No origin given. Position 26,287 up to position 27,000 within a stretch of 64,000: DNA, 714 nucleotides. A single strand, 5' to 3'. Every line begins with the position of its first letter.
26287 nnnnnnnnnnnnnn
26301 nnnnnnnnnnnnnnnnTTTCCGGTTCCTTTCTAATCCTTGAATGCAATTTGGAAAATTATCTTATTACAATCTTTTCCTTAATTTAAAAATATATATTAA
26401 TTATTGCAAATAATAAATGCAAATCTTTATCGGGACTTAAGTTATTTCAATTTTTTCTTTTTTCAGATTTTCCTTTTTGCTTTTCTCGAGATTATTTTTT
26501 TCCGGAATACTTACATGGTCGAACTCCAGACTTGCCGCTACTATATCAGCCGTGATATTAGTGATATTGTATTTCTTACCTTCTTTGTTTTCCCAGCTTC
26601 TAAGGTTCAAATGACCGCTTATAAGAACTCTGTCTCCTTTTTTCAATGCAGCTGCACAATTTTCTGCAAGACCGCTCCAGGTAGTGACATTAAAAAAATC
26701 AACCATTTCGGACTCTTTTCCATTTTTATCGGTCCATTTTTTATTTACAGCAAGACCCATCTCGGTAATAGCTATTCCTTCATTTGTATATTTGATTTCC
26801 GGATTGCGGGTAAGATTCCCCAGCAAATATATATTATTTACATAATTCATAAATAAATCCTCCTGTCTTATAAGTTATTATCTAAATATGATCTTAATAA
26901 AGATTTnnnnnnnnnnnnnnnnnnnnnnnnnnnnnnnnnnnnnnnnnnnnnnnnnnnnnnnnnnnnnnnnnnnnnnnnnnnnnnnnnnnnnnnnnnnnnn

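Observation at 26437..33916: Secretin-less Tad/Flp pilus locus ending in a tail-less SsbB-like SSB: a candidate DNA-uptake pilus in a monoderm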

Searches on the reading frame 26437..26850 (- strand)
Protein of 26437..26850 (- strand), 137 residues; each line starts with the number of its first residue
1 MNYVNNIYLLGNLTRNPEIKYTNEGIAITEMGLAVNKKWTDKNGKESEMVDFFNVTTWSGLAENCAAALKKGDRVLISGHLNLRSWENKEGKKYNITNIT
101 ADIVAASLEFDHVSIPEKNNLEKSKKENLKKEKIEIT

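Call 3: search_protein_families(library=pfam, proteins=[window:26437-26850:-], max_evalue=0.01)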
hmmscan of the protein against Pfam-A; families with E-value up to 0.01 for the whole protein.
window:26437-26850:- (137 aa): 2 families
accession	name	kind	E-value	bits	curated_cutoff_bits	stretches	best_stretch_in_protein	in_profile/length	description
PF00436.31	SSB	-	3.3e-29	101.4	26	1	4-104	1-101/104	Single-strand binding protein family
PF22657.2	SSB_1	-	0.007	17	27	0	5-87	1-81/91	Another single-strand binding protein family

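Call 4: search_protein_families(library=ncbifam, proteins=[window:26437-26850:-], max_evalue=0.01)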
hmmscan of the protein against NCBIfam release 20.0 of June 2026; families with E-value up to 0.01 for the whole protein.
window:26437-26850:- (137 aa): 20 families
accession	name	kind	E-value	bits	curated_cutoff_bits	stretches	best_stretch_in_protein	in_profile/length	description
TIGR00621.2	ssb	subfamily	7.8e-33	114.1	53.95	1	3-125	3-120/165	single-stranded DNA-binding protein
NF005851.0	PRK07772.1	subfamily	1.2e-24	87.6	194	1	6-120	6-122/191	single-stranded DNA-binding protein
NF006297.0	PRK08486.1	equivalog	4.4e-22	79.1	212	1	5-124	3-120/182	single-stranded DNA-binding protein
NF005580.0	PRK07275.1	subfamily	5.2e-20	72.2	254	1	4-103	2-99/162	single-stranded DNA-binding protein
NF005241.0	PRK06751.1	equivalog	1.3e-18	67.7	313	1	4-104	2-100/173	single-stranded DNA-binding protein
NF004357.0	PRK05733.1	subfamily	2.2e-18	66.8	241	1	4-104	5-105/172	single-stranded DNA-binding protein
NF006533.0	PRK09010.1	subfamily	2.3e-18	66.8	260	1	4-103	6-106/177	single-stranded DNA-binding protein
NF005406.0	PRK06958.1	subfamily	9.2e-18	65.3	252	1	1-103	1-104/182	single-stranded DNA-binding protein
NF006445.0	PRK08763.1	subfamily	3.7e-17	63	246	1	4-103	5-104/164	single-stranded DNA-binding protein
NF005242.0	PRK06752.1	equivalog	1.5e-16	60.6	189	1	4-102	2-98/112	single-stranded DNA-binding protein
NF005579.0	PRK07274.1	equivalog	1.8e-15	56.8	169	1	4-102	2-97/131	single-stranded DNA-binding protein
NF010292.0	PRK13732.1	subfamily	5.4e-15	55.7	265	1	4-101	6-103/175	single-stranded DNA-binding protein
NF004972.0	PRK06341.1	equivalog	7.2e-15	55.4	254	1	4-101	5-104/166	single-stranded DNA-binding protein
NF005674.0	PRK07459.1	equivalog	4.3e-13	49.3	161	1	4-97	3-90/121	single-stranded DNA-binding protein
NF004948.0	PRK06293.1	equivalog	1e-12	48.3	156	1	7-131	4-122/161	single-stranded DNA-binding protein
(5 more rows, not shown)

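Call 8: find_homologous_proteins(query=window:26437-26850:-, max_evalue=0.00001)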
Query window:26437-26850:- (137 aa): 608 proteins with E <= 0.00001 among 630 candidates; the best 120 are listed.
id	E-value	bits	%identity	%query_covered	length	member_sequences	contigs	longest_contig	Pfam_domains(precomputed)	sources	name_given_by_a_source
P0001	5.1e-81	287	96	100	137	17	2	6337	PF00436.32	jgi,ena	-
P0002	1.4e-80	285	97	100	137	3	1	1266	PF00436.32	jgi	-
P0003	2.9e-78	278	93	100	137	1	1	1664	PF00436.32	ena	-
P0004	3.8e-78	278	95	88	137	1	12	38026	PF00436.32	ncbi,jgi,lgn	-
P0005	4.2e-78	277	93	100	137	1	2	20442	PF00436.32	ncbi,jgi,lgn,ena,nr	ncbi:MAG: single-stranded DNA-binding protein [Actinomycetota bacterium]|jgi:single-strand DNA-bindi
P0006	5.6e-78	277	93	100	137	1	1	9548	PF00436.32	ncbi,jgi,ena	ncbi:MAG: single-stranded DNA-binding protein [Actinomycetota bacterium]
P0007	7.5e-78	277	92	100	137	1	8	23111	PF00436.32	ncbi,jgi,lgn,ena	-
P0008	1.3e-77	276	92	100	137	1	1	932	PF00436.32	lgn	-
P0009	1.5e-75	269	91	100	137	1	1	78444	PF00436.32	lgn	-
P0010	6.4e-75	267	93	96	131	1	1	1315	PF00436.32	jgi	jgi:single-strand DNA-binding protein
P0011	1.8e-73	262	86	100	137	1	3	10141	PF00436.32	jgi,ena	-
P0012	5.5e-70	251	83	99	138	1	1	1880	PF00436.32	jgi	-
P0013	1.5e-69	250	83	99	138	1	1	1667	PF00436.32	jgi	-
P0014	5.5e-69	248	82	99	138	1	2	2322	PF00436.32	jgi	jgi:single-strand DNA-binding protein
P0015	1.1e-68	247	81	99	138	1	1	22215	PF00436.32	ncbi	-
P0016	2.4e-68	246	81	99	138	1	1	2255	PF00436.32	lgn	-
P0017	2.5e-68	246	81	99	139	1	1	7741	PF00436.32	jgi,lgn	-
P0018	4.1e-68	245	81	99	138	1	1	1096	PF00436.32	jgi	jgi:single-strand DNA-binding protein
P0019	1.8e-67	243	81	99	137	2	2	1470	PF00436.32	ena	-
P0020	4.3e-67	242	82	99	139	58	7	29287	PF00436.32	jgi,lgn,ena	-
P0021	6.9e-67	241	80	99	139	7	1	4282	PF00436.32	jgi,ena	-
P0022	1.1e-66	241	85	88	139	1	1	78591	PF00436.32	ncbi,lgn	-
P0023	2.1e-66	240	85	88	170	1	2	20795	PF00436.32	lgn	-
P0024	3.2e-66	239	81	99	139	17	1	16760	PF00436.32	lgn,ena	-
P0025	1.9e-63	230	77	99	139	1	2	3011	PF00436.32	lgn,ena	-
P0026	2.0e-63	230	76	99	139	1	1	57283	PF00436.32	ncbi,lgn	-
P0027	7.5e-63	228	76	99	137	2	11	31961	PF00436.32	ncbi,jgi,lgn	-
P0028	1.2e-62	227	81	94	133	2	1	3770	PF00436.32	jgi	-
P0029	1.4e-62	227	77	97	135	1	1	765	PF00436.32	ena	-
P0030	2.6e-62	226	76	99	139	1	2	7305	PF00436.32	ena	-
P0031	7.1e-62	225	77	97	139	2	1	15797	PF00436.32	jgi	-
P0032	7.3e-62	225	76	97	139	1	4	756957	PF00436.32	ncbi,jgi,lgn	-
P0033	7.7e-62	225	77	97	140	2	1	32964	PF00436.32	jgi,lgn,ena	-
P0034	8.3e-62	225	76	97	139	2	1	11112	PF00436.32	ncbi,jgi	-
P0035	1.2e-61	224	83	88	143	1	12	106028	PF00436.32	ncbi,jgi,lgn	-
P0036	2.9e-61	223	73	99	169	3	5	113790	PF00436.32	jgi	jgi:single-strand DNA-binding protein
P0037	3.8e-61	223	77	99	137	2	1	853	PF00436.32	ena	-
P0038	3.9e-61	223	76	99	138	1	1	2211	PF00436.32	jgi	jgi:single-strand DNA-binding protein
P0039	9.0e-61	221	80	90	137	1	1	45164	PF00436.32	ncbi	-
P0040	1.1e-60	221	82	88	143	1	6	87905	PF00436.32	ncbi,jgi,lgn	jgi:single-strand DNA-binding protein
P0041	2.1e-60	220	73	99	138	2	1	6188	PF00436.32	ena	-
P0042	2.5e-60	220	73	99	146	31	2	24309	PF00436.32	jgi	jgi:single-strand DNA-binding protein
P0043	3.3e-60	220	75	97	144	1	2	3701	PF00436.32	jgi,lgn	jgi:single-strand DNA-binding protein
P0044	5.3e-60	219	83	85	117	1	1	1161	PF00436.32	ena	-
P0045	6.5e-60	219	74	99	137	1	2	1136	PF00436.32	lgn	-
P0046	1.1e-59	218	81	87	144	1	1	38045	PF00436.32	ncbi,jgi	-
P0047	1.5e-59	217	81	86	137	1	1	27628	PF00436.32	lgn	-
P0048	1.7e-59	217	76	99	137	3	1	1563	PF00436.32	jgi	jgi:single-strand DNA-binding protein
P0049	2.2e-59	217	73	99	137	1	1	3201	PF00436.32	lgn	-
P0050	2.8e-59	217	72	97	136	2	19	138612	PF00436.32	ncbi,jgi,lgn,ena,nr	ncbi:MAG: single-stranded DNA-binding protein [Candidatus Humimicrobiaceae bacterium]|jgi:single-str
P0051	3.3e-59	216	71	97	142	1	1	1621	PF00436.32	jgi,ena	-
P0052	8.6e-59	215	71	97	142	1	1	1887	PF00436.32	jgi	-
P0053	1.6e-58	214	75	89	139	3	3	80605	PF00436.32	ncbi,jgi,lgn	-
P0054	2.9e-58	213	70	97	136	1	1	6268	PF00436.32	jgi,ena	-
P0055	3.1e-58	213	71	99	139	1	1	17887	PF00436.32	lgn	-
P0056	3.4e-58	213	72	97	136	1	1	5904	PF00436.32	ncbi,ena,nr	ncbi:MAG: single-stranded DNA-binding protein [Actinomycetota bacterium]|nr:single-stranded DNA-bind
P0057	4.8e-58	213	79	88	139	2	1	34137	PF00436.32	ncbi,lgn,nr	ncbi:MAG: single-stranded DNA-binding protein [Actinomycetota bacterium]|nr:single-stranded DNA-bind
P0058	8.4e-58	212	70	99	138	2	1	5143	PF00436.32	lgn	-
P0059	9.8e-57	208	73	91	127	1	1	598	PF00436.32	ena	-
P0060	1.9e-56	207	73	89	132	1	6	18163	PF00436.32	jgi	jgi:single-strand DNA-binding protein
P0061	2.8e-56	207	68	99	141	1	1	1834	PF00436.32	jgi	jgi:single-strand DNA-binding protein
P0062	3.4e-56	207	76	87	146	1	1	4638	PF00436.32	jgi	jgi:single-strand DNA-binding protein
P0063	7.7e-56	205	75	87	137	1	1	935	PF00436.32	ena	-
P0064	9.8e-56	205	76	86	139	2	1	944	PF00436.32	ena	-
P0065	1.0e-55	205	72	91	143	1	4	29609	PF00436.32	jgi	jgi:single-strand DNA-binding protein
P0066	1.4e-55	205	68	97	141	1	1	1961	PF00436.32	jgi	jgi:single-strand DNA-binding protein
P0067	1.7e-55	204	74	84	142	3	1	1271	PF00436.32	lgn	-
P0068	2.2e-55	204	74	88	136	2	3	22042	PF00436.32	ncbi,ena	-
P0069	2.5e-55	204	70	98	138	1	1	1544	PF00436.32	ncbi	-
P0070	3.5e-55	203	69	98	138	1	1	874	PF00436.32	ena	-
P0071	3.8e-55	203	74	88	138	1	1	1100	PF00436.32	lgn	-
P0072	4.4e-55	203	70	98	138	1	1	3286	PF00436.32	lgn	-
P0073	5.3e-55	203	74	88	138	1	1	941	PF00436.32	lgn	-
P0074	5.3e-55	203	74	88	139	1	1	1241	PF00436.32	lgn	-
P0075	8.1e-55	202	74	87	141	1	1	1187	PF00436.32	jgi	jgi:single-strand DNA-binding protein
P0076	1.5e-54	201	73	88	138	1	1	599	PF00436.32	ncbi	-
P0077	1.9e-54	201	74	85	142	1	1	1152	PF00436.32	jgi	jgi:single-strand DNA-binding protein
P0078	2.0e-54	201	67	99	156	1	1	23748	PF00436.32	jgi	jgi:single-strand DNA-binding protein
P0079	2.3e-54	201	71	92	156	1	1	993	PF00436.32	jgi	jgi:single-strand DNA-binding protein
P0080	3.3e-54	200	75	87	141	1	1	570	PF00436.32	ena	-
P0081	4.5e-54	200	76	85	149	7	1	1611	PF00436.32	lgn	-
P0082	4.6e-54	200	71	88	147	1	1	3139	PF00436.32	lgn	-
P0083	5.3e-54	199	76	77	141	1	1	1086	PF00436.32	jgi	jgi:single-strand DNA-binding protein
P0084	7.3e-54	199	73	87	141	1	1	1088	PF00436.32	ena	-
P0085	1.2e-53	198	69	93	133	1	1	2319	PF00436.32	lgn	-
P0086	2.3e-53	197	67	99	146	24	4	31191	PF00436.32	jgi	jgi:single-strand DNA-binding protein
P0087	2.4e-53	197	69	93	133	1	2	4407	PF00436.32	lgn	-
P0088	3.5e-53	197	72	84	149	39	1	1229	PF00436.32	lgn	-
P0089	4.0e-53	197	66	96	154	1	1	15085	PF00436.32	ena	-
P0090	4.8e-53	196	74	85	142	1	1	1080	PF00436.32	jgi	jgi:single-strand DNA-binding protein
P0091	4.8e-53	196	62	91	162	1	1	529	PF00436.32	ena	-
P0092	4.9e-53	196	75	80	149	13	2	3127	PF00436.32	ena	-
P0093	5.2e-53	196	76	80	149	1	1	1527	PF00436.32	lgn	-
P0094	7.6e-53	196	63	96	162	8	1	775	PF00436.32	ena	-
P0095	8.0e-53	196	72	87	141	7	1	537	PF00436.32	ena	-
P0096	9.8e-53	195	69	92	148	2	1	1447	PF00436.32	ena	-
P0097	1.0e-52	195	70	93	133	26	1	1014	PF00436.32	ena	-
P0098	1.2e-52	195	70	92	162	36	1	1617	PF00436.32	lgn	-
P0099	1.3e-52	195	71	88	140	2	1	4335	PF00436.32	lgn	-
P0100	1.4e-52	195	70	88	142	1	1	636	PF00436.32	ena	-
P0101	1.5e-52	195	67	92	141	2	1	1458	PF00436.32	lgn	-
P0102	1.8e-52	195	74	82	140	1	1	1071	PF00436.32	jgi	jgi:single-strand DNA-binding protein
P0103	1.8e-52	194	73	87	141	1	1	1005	PF00436.32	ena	-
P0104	2.0e-52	194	76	80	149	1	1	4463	PF00436.32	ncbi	-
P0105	2.1e-52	194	73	82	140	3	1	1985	PF00436.32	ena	-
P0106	2.2e-52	194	69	92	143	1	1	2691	PF00436.32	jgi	jgi:single-strand DNA-binding protein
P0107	2.5e-52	194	63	99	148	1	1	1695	PF00436.32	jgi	-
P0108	2.9e-52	194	76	80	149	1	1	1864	PF00436.32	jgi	jgi:single-strand DNA-binding protein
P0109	3.1e-52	194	74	82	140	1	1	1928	PF00436.32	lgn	-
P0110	3.2e-52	194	72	84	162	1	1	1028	PF00436.32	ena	-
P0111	3.6e-52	194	64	91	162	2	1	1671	PF00436.32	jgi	jgi:single-strand DNA-binding protein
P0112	5.1e-52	193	70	95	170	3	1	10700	PF00436.32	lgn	-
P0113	8.1e-52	192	73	82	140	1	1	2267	PF00436.32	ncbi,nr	ncbi:MAG: single-stranded DNA-binding protein [Actinobacteria bacterium]|nr:single-stranded DNA-bind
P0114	1.1e-51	192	68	95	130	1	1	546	PF00436.32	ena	-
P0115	1.3e-51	192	69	87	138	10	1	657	PF00436.32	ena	-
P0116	1.4e-51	192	61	99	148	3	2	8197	PF00436.32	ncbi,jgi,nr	ncbi:MAG: single-stranded DNA-binding protein [Actinomycetota bacterium]|nr:MAG: single-stranded DNA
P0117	1.7e-51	191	71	82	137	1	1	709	PF00436.32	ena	-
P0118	1.9e-51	191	70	84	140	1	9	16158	PF00436.32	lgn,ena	-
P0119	2.5e-51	191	67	95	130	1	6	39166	PF00436.32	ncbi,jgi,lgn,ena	-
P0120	2.6e-51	191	70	83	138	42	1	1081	PF00436.32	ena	-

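Call 11: find_encoding_contigs(protein=P0032, flank=10000, max_places=3)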
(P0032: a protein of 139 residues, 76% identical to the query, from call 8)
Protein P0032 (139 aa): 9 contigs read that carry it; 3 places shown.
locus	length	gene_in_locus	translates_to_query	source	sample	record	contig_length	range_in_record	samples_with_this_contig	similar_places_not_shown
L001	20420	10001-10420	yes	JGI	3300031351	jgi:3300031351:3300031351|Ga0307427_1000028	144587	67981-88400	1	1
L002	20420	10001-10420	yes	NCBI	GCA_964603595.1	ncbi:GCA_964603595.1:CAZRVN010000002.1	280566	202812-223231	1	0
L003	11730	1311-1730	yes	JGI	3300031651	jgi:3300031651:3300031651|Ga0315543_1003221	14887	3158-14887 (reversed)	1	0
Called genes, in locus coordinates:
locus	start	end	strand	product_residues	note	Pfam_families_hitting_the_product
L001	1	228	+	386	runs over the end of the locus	-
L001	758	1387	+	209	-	-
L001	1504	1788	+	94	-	PF22277:EncFtn-like (weak), PF02915:Rubrerythrin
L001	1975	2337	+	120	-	PF02643:DUF192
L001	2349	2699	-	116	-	PF07719:TPR_2 (faint)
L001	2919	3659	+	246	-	PF08666:SAF (weak), PF13144:ChapFlgA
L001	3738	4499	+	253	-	-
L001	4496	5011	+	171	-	PF00437:T2SSE (weak)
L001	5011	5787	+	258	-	PF00437:T2SSE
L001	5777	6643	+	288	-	PF00482:T2SSF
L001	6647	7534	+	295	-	PF00482:T2SSF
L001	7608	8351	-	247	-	PF00188:CAP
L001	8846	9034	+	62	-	-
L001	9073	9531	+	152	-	PF07811:TadE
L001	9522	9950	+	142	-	PF13400:Tad (weak)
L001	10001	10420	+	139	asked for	PF00436:SSB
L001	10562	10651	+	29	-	-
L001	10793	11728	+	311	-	PF13489:Methyltransf_23, PF01209:Ubie_methyltran (weak), PF08241:Methyltransf_11, PF08242:Methyltransf_12, PF13649:Methyltransf_25, PF13847:Methyltransf_31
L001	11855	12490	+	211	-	PF06971:Put_DNA-bind_N, PF02629:CoA_binding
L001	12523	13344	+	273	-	PF03816:LytR_cpsA_psr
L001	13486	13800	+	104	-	-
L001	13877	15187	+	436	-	PF00206:Lyase_1, PF10397:ADSL_C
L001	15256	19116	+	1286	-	PF18076:FGAR-AT_N, PF18072:FGAR-AT_linker, PF02769:AIRS_C, PF22689:FGAR-AT_PurM_N-like, PF02769:AIRS_C, PF13507:GATase_5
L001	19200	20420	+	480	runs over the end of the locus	PF13230:GATase_4 (faint), PF13522:GATase_6, PF13537:GATase_7, PF00156:Pribosyltran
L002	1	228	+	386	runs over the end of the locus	-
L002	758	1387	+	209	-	-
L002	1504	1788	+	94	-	PF22277:EncFtn-like (weak), PF02915:Rubrerythrin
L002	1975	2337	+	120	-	PF02643:DUF192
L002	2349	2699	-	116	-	PF07719:TPR_2 (faint)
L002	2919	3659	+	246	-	PF08666:SAF (weak), PF13144:ChapFlgA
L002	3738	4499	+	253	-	-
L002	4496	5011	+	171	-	PF00437:T2SSE (weak)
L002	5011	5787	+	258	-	PF00437:T2SSE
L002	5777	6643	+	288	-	PF00482:T2SSF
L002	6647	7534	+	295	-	PF00482:T2SSF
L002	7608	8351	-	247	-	PF00188:CAP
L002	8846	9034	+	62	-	-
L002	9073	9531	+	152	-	PF07811:TadE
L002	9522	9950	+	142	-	PF13400:Tad (weak)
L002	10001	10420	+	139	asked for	PF00436:SSB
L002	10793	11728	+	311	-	PF13489:Methyltransf_23, PF01209:Ubie_methyltran (weak), PF08241:Methyltransf_11, PF08242:Methyltransf_12, PF13649:Methyltransf_25, PF13847:Methyltransf_31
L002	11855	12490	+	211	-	PF06971:Put_DNA-bind_N, PF02629:CoA_binding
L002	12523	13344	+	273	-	PF03816:LytR_cpsA_psr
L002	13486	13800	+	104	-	-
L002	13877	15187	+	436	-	PF00206:Lyase_1, PF10397:ADSL_C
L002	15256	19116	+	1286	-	PF18076:FGAR-AT_N, PF18072:FGAR-AT_linker, PF02769:AIRS_C, PF22689:FGAR-AT_PurM_N-like, PF02769:AIRS_C, PF13507:GATase_5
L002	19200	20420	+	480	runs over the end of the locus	PF13230:GATase_4 (faint), PF13522:GATase_6, PF13537:GATase_7, PF00156:Pribosyltran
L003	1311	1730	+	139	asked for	PF00436:SSB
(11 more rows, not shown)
